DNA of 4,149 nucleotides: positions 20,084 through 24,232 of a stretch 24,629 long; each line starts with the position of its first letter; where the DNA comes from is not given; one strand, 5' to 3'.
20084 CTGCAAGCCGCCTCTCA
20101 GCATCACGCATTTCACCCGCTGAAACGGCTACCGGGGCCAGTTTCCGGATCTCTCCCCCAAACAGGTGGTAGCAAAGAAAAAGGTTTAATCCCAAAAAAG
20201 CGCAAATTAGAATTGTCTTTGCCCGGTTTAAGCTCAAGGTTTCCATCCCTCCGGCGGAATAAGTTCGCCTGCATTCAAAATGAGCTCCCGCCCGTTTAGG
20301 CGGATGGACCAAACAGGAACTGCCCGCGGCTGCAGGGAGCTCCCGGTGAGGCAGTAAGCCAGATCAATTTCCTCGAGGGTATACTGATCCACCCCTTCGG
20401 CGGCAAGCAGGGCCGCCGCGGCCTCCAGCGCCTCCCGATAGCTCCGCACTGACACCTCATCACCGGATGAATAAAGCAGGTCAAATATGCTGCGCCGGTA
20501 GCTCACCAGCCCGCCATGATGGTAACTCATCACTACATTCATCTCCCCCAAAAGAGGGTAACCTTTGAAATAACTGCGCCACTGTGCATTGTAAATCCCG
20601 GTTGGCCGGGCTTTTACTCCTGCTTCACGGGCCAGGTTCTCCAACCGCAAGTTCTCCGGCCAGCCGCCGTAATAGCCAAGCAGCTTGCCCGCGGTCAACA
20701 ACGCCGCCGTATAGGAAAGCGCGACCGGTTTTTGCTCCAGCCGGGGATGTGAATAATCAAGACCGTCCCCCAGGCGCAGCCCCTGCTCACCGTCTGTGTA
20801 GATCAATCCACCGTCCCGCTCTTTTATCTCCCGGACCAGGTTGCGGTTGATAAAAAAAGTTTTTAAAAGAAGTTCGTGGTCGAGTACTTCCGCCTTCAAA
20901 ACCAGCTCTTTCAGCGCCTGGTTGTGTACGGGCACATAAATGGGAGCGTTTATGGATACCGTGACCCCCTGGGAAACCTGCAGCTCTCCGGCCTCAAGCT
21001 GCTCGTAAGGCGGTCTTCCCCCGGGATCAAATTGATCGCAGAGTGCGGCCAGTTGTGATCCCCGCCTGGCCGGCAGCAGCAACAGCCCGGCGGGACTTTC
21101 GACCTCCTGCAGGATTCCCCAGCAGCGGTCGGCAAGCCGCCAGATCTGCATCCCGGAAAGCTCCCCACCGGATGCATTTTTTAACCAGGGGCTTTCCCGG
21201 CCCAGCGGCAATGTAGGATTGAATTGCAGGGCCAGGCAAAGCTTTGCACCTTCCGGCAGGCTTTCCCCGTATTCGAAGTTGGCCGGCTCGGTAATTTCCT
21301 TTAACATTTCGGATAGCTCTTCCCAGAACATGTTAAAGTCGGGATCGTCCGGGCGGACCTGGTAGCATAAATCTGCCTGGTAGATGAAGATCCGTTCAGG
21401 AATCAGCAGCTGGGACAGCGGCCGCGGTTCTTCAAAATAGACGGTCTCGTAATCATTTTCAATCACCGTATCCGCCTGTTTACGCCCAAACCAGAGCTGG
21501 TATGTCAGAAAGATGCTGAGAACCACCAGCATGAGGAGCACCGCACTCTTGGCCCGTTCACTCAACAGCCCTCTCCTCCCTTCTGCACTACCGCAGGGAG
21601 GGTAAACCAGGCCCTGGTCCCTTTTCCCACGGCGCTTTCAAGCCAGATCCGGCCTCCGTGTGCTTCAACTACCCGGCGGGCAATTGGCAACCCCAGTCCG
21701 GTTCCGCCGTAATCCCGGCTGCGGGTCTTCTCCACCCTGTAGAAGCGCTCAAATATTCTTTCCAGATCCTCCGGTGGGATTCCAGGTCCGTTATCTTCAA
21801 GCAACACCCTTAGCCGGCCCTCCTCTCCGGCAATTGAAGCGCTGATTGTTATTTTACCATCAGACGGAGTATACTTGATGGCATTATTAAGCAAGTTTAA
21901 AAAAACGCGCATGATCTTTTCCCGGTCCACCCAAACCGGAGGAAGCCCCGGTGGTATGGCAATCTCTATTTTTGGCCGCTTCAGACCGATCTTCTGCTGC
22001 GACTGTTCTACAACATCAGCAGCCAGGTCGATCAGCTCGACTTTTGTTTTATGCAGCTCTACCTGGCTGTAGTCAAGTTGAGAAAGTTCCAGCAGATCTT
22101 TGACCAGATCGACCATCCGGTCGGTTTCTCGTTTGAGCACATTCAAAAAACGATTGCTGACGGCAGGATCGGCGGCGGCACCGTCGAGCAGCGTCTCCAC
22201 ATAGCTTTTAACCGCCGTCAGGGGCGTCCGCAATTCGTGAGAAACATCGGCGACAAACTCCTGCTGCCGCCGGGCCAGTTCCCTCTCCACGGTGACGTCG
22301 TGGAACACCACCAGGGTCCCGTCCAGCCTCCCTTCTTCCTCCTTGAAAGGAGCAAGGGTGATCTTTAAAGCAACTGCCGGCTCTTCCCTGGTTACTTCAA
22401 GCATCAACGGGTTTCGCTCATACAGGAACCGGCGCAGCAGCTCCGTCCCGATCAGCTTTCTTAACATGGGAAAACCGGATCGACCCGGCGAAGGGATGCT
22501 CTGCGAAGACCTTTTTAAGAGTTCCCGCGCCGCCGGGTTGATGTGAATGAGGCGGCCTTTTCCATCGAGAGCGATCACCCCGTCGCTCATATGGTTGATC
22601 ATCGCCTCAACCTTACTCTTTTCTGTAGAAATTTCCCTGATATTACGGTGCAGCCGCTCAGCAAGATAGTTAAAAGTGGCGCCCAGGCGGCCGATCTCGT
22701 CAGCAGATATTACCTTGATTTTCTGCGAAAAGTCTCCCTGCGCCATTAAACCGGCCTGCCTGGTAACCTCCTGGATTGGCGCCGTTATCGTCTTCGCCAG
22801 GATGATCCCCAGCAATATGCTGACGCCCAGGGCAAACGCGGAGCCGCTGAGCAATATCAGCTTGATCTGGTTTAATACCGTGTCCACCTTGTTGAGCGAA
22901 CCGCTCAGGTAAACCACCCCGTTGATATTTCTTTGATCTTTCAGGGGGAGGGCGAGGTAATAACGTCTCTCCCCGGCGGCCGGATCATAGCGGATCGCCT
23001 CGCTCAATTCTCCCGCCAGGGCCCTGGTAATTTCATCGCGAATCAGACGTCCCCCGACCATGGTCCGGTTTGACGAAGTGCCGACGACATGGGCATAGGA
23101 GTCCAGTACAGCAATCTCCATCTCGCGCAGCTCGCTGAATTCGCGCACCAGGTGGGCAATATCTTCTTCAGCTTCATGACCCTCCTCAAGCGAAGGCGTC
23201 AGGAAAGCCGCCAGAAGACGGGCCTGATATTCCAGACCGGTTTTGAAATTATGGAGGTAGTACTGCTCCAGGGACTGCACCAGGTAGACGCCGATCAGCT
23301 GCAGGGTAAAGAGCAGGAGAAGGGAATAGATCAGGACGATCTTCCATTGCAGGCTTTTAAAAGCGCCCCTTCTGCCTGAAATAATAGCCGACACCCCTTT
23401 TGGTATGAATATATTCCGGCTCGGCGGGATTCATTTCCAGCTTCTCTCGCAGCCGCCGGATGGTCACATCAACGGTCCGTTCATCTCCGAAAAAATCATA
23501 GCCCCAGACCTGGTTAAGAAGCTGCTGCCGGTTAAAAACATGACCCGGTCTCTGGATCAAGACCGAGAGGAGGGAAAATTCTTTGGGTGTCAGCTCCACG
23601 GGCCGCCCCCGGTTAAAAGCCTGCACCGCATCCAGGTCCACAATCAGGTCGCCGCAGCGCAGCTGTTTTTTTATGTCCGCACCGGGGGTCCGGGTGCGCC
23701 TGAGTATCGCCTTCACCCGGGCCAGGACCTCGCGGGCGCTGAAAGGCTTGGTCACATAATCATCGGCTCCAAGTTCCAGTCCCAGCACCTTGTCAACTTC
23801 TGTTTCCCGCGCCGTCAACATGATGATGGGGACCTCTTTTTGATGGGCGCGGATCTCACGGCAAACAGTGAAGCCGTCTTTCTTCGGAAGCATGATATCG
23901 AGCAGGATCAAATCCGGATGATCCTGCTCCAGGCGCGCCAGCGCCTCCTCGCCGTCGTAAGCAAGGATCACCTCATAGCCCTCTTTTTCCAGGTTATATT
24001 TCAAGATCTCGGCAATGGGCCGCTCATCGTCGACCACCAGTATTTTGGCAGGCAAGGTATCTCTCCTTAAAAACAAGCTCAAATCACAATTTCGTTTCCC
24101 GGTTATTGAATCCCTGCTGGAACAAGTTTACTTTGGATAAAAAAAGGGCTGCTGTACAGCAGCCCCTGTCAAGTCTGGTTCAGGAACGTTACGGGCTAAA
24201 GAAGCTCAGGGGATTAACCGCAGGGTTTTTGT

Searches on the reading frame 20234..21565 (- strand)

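Call 5: search_protein_families(library=pfam, proteins=[window:20234-21565:-])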
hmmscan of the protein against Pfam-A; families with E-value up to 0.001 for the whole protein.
window:20234-21565:- (443 aa): 1 family
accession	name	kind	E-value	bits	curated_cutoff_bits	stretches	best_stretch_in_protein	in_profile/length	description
PF07435.16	YycH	-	2e-15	57.2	27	2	3-121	1-119/438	YycH protein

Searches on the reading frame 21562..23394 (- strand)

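Call 5: search_protein_families(library=pfam, proteins=[window:21562-23394:-])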
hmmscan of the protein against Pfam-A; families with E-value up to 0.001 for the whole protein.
window:21562-23394:- (610 aa): 8 families
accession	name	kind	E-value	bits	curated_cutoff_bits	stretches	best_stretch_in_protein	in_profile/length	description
PF02518.31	HATPase_c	-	1e-34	119.8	26.4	1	490-601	2-109/111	Histidine kinase-, DNA gyrase B-, and HSP90-like ATPase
PF00512.31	HisKA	-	8.1e-20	71.1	26.9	1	377-441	2-64/66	His Kinase A (phospho-acceptor) domain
PF23846.1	Cache_WalK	-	6.4e-14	52.6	27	1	78-163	1-90/92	WalK sensor protein kinase Chache domain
PF00672.30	HAMP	-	5.9e-13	49.4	25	1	199-249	2-52/53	HAMP domain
PF08448.16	PAS_4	-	2.9e-08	34.3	23.1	1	267-371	2-109/110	PAS fold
PF13188.13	PAS_8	-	2.4e-06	27.7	21.8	1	261-299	2-38/65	PAS domain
PF00989.32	PAS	-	1.5e-05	25.4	22.6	1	262-297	3-38/113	PAS fold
PF13589.12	HATPase_c_3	-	0.00047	20.6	25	1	500-575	9-83/137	Histidine kinase-, DNA gyrase B-, and HSP90-like ATPase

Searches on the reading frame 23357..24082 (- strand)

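Call 53: search_protein_families(library=pfam, proteins=[window:23357-24082:-])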
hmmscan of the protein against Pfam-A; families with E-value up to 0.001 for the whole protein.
window:23357-24082:- (241 aa): 4 families
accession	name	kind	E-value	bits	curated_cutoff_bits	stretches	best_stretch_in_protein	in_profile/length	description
PF00072.30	Response_reg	-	9.4e-34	116.4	30.2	1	14-123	1-110/111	Response regulator receiver domain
PF00486.34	Trans_reg_C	-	4.8e-32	110.3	26.2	1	159-235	1-77/77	Transcriptional regulatory protein, C terminal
PF23198.2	PDE8A_N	-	3.4e-05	24.2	29.6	1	15-92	14-93/147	PDE8A-like, N-terminal domain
PF20274.4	cREC_REC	-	0.00092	20.3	27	0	15-87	3-70/88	Cyclic-phosphate processing Receiver domain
